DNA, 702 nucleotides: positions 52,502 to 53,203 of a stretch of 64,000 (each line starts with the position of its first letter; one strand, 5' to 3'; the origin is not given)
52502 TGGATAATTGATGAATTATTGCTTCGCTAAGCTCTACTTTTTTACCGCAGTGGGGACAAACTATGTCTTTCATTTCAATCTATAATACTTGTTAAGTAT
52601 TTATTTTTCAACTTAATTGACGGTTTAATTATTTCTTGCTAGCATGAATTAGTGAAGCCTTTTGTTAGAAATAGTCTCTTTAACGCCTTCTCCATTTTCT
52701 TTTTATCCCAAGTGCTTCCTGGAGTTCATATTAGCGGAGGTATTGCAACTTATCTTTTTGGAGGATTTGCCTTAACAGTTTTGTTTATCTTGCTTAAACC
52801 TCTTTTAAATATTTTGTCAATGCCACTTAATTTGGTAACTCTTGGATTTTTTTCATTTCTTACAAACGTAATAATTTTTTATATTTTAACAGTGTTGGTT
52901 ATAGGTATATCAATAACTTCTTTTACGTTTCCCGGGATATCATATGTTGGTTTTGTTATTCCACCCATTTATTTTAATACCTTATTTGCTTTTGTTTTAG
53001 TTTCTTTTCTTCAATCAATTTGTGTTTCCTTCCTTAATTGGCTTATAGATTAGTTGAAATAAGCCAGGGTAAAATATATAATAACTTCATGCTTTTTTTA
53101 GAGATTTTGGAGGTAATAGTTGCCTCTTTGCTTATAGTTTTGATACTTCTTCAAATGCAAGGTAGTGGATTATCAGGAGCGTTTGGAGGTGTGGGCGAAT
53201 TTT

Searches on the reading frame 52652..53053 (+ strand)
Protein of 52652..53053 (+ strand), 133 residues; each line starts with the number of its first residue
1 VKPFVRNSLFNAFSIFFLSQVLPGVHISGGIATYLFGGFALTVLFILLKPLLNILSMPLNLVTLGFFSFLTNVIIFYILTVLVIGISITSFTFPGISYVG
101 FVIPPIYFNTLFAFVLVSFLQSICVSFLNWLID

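Call 42: search_protein_families(library=pfam, proteins=[window:52652-53053:+], max_evalue=0.001)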
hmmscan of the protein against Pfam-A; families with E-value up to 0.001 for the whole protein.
window:52652-53053:+ (133 aa): 1 family
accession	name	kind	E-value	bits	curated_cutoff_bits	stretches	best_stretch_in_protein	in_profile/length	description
PF04020.18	Phage_holin_4_2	-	7.6e-13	49.4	28.8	1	5-92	4-90/105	Mycobacterial 4 TMS phage holin, superfamily IV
